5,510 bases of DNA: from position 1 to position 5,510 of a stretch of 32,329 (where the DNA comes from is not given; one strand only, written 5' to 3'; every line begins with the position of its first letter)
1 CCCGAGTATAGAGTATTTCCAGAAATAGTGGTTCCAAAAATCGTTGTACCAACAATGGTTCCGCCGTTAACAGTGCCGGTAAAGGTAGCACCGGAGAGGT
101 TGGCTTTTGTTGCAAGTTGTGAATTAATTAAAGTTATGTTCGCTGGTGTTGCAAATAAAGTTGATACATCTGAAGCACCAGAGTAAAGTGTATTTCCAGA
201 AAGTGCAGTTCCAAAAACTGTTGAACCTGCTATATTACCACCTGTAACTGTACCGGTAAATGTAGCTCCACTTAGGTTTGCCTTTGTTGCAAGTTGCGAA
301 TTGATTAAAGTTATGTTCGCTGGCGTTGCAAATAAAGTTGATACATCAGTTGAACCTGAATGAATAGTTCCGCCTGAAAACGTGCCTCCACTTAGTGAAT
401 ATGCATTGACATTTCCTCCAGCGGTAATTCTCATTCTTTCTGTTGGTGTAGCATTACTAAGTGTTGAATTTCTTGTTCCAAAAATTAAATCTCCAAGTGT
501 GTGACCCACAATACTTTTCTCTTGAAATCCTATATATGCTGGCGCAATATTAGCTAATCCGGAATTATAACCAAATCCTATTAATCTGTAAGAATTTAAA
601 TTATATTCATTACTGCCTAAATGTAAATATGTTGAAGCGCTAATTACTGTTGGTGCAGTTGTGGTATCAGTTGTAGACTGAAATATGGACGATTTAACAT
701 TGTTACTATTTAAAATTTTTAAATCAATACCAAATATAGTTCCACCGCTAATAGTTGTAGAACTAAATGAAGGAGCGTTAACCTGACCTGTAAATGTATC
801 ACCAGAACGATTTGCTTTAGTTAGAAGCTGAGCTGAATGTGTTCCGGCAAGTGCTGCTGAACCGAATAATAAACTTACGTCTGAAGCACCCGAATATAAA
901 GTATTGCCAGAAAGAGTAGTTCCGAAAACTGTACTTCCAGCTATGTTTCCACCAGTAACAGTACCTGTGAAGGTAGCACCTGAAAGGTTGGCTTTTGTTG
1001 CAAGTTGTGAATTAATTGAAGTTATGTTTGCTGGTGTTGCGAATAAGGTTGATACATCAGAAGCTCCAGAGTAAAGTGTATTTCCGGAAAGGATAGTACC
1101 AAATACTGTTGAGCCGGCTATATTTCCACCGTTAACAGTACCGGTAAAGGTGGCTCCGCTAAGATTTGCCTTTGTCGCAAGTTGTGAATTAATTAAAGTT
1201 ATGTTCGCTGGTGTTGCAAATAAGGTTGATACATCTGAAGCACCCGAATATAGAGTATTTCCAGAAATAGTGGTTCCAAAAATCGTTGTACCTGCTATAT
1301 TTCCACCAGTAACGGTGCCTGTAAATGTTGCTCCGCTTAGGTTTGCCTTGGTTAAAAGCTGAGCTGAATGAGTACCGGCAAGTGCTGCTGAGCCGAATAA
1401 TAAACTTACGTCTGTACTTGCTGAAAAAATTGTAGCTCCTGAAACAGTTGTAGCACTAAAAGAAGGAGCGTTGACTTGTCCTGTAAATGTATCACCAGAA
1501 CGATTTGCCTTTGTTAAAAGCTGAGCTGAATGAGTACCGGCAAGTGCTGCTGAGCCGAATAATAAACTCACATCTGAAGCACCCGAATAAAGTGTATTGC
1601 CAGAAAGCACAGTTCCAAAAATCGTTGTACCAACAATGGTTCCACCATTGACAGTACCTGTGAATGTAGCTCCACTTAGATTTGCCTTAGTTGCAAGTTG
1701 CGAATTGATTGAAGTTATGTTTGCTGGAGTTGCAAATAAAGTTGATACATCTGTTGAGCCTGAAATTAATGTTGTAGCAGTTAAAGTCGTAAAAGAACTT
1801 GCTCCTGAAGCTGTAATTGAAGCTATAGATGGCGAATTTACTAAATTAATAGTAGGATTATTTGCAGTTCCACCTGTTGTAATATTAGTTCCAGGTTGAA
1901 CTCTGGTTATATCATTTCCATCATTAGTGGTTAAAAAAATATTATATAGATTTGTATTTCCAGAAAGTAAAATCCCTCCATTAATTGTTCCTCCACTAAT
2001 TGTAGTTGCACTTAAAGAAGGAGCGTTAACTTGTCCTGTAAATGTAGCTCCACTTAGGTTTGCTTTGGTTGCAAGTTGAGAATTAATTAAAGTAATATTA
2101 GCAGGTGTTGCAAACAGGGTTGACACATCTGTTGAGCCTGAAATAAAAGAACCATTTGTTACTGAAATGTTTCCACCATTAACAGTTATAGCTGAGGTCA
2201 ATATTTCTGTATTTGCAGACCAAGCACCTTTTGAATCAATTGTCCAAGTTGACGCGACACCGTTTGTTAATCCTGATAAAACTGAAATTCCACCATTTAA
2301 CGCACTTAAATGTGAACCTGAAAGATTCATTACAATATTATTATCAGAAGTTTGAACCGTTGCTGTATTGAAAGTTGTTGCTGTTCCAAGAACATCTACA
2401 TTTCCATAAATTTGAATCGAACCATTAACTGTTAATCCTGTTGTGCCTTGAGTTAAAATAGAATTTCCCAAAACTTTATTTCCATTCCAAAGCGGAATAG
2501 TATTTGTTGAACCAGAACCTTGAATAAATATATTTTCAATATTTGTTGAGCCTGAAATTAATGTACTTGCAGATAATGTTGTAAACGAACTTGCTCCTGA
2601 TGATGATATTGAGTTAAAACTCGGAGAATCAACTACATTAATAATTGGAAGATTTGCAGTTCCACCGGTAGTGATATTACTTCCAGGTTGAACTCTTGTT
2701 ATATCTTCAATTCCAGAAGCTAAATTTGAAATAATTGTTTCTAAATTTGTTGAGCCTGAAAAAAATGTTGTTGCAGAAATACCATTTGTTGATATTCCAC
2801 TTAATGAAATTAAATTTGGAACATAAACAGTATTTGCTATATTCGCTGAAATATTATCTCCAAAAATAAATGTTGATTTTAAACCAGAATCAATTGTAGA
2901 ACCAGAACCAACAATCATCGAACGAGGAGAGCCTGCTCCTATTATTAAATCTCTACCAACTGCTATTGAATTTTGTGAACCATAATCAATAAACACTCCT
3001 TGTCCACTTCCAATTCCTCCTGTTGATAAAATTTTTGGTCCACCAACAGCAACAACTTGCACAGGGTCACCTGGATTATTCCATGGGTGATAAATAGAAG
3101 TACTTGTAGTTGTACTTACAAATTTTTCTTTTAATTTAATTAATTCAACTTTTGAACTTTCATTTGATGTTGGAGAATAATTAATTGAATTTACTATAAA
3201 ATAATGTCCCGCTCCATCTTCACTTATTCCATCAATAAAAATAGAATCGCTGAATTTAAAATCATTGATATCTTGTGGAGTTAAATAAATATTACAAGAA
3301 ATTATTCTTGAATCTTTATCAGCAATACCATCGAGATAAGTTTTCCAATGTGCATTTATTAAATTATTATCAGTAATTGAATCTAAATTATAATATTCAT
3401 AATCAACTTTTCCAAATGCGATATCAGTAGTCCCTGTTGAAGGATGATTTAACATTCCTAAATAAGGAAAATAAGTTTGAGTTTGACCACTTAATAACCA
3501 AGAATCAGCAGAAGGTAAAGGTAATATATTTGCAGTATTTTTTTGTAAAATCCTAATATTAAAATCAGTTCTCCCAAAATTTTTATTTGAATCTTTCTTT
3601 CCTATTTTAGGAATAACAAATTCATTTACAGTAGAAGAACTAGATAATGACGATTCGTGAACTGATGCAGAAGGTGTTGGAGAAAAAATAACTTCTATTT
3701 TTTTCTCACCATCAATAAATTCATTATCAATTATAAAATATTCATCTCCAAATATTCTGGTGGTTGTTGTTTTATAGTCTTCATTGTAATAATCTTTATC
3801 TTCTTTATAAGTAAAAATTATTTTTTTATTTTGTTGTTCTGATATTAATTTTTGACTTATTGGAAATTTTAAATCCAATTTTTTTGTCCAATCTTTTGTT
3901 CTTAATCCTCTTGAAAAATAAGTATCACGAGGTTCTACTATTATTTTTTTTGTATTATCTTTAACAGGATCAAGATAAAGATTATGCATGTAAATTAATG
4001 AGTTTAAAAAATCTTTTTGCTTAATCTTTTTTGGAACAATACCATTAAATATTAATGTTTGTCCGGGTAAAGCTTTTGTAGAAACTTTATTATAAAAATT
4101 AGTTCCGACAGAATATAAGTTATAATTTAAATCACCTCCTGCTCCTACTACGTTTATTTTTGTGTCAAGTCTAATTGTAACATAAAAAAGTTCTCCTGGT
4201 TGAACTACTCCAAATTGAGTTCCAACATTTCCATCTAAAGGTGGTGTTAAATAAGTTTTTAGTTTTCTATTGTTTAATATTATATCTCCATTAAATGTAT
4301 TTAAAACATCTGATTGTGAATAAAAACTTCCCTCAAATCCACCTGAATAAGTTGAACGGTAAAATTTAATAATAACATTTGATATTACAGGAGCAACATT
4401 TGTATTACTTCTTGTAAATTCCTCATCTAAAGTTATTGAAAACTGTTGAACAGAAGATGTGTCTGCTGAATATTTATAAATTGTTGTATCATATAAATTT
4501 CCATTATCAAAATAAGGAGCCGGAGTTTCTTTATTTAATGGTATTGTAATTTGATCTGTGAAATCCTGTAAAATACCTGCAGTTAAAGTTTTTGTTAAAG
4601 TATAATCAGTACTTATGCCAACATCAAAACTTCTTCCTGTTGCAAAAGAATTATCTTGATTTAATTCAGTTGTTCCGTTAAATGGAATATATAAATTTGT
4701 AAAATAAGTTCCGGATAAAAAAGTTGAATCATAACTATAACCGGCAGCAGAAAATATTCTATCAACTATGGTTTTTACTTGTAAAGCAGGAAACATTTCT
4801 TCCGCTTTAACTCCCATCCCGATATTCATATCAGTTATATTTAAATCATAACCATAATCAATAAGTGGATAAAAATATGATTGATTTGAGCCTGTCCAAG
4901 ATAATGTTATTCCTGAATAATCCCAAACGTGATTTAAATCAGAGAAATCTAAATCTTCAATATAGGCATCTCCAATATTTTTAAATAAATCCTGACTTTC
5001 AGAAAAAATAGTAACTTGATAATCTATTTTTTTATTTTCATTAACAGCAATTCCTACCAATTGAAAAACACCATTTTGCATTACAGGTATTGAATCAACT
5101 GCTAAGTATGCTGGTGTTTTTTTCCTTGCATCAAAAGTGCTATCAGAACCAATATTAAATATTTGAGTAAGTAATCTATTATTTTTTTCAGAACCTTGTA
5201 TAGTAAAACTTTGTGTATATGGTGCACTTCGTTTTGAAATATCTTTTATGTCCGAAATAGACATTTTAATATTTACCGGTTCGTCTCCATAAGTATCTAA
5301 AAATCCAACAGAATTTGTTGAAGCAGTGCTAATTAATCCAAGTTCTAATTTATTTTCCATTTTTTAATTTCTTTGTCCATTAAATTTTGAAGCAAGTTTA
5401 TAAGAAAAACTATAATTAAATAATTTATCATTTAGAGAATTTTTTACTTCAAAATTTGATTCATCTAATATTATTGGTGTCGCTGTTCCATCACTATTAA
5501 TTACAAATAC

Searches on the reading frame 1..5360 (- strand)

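Call 10: search_protein_families(library=phrogs, proteins=[window:1-5360:-], max_evalue=0.001)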
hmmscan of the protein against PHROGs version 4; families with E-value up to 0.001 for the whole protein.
window:1-5360:- (1786 aa): 2 families
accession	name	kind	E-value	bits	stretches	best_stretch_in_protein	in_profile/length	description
phrog_9814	-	unknown function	7e-06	26.9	0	1441-1465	36-60/68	-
phrog_18181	-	unknown function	1.4e-05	26.3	0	1719-1756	103-140/170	-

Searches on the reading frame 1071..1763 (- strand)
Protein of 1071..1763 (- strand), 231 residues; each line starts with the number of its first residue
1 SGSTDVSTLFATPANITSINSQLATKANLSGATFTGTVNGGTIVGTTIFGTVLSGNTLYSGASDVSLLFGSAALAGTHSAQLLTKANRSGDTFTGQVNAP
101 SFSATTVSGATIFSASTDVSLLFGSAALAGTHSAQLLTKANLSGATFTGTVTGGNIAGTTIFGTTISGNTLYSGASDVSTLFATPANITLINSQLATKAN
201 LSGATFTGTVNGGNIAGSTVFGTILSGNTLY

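Call 74: find_related_loci(query=window:1071-1763:-, collection=viral_contigs, flank=10000)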
Query seq(231 aa) (231 aa) in viral_contigs; peptide patterns used: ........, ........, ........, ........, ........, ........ (x = any residue, [..] = any of these).
44 stretches matched a pattern; 4 encode a relative of the query (tblastn E <= 1e-3); 4 distinct loci.
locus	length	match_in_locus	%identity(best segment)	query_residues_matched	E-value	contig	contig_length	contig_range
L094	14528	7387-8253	56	38-230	4e-28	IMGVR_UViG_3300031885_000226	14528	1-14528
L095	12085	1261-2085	53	1-229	1e-20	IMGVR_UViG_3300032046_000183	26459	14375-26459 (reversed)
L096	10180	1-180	65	1-213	2e-17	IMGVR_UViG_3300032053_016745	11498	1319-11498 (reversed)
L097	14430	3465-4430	37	15-231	1e-14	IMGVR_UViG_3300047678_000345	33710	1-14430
